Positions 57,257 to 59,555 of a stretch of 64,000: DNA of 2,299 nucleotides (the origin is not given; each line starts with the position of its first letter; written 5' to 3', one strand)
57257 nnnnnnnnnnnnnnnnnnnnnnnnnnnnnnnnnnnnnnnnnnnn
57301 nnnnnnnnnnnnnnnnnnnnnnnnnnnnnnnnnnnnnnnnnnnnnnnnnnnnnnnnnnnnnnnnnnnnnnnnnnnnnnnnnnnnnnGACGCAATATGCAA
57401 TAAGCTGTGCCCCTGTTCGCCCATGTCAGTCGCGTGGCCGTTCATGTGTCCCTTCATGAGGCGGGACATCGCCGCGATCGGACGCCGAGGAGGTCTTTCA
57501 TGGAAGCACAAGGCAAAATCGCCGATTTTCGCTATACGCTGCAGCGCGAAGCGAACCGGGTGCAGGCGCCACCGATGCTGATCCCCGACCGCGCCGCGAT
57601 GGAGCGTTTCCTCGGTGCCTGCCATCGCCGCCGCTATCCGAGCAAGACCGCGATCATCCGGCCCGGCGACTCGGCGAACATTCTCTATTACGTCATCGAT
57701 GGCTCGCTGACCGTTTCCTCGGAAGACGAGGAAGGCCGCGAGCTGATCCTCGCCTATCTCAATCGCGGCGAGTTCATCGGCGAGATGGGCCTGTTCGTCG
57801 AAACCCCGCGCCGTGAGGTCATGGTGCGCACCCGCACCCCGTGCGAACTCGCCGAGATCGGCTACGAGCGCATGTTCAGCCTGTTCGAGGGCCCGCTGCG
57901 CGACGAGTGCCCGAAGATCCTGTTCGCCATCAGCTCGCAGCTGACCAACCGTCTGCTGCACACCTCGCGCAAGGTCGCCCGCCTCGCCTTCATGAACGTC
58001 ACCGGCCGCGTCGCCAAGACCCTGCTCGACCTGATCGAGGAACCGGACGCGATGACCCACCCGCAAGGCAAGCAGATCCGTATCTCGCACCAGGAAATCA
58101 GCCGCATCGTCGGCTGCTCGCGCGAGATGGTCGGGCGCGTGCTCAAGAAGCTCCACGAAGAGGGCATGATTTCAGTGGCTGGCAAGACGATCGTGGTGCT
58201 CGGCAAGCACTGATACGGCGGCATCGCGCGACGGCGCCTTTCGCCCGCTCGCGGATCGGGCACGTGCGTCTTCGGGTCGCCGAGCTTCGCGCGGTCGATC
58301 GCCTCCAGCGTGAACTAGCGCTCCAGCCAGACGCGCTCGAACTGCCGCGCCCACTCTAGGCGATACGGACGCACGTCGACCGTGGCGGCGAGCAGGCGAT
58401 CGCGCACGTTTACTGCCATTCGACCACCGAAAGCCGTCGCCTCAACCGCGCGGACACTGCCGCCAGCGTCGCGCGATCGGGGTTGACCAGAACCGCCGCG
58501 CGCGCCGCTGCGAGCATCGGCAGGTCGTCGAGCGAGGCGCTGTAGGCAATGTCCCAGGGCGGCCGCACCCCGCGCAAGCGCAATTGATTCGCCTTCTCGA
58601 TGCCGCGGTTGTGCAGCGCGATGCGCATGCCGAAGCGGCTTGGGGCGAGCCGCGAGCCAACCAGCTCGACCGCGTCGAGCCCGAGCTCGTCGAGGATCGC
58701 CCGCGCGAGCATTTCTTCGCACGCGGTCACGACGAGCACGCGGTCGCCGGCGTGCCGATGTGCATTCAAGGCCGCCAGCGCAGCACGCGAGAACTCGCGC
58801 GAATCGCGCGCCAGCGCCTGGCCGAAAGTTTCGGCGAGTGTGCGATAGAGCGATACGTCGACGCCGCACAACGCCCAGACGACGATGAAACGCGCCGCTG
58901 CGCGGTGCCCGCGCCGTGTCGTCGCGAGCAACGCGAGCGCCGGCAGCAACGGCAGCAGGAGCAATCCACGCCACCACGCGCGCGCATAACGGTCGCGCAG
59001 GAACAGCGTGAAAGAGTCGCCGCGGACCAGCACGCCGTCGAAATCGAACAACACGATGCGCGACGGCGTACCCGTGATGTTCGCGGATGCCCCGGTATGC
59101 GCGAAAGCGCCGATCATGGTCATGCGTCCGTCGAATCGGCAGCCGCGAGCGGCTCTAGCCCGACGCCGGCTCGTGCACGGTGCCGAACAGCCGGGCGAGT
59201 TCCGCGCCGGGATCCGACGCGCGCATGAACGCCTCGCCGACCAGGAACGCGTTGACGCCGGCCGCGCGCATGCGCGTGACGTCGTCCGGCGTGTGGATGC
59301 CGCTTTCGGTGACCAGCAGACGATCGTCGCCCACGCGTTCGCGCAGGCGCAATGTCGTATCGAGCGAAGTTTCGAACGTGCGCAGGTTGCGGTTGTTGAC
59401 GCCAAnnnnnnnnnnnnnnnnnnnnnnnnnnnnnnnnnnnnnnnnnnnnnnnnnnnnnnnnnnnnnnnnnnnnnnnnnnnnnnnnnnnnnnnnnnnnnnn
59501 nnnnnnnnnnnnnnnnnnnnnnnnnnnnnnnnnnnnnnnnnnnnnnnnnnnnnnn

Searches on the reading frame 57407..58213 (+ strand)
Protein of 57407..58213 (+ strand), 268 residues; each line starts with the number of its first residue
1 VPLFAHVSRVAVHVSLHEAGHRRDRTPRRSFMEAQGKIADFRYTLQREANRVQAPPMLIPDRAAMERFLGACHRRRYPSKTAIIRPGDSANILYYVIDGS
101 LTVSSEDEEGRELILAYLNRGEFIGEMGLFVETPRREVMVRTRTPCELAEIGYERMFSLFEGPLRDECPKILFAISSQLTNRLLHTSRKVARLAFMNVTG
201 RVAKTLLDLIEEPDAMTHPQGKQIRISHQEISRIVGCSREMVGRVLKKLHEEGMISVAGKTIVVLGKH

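Call 20: find_encoding_contigs(protein=window:57407-58213:+, flank=10000, max_places=2)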
Protein window:57407-58213:+ (268 aa): no gene with exactly this product is on record in the collection.

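Call 21: search_protein_families(library=pfam, proteins=[window:57407-58213:+], max_evalue=0.00001)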
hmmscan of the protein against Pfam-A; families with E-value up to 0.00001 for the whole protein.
window:57407-58213:+ (268 aa): 3 families
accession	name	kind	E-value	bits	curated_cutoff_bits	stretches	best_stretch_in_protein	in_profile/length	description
PF00027.35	cNMP_binding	-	1.3e-18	67.2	27.5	1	74-161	1-87/89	Cyclic nucleotide-binding domain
PF13545.12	HTH_Crp_2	-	8.1e-13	48.6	27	1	200-265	1-62/70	Crp-like helix-turn-helix domain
PF00325.26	Crp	-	1.8e-12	47.2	21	1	224-255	1-32/32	Bacterial regulatory proteins, crp family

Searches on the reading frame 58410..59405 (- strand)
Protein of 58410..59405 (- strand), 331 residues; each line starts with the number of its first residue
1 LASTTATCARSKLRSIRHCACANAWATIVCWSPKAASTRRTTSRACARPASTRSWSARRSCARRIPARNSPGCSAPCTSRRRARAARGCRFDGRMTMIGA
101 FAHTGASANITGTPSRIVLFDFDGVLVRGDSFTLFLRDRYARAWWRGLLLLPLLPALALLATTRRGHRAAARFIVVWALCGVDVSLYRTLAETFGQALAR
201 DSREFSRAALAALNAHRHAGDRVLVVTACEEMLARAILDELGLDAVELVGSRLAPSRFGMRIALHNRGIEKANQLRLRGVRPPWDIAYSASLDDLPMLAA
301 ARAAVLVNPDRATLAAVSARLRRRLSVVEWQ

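Call 21: search_protein_families(library=pfam, proteins=[window:58410-59405:-], max_evalue=0.00001)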
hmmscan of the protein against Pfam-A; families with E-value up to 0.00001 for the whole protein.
window:58410-59405:- (331 aa): 1 family
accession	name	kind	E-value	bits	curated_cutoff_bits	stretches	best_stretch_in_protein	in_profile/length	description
PF12710.13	HAD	-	9.9e-20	72.2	27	1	118-298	1-188/189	haloacid dehalogenase-like hydrolase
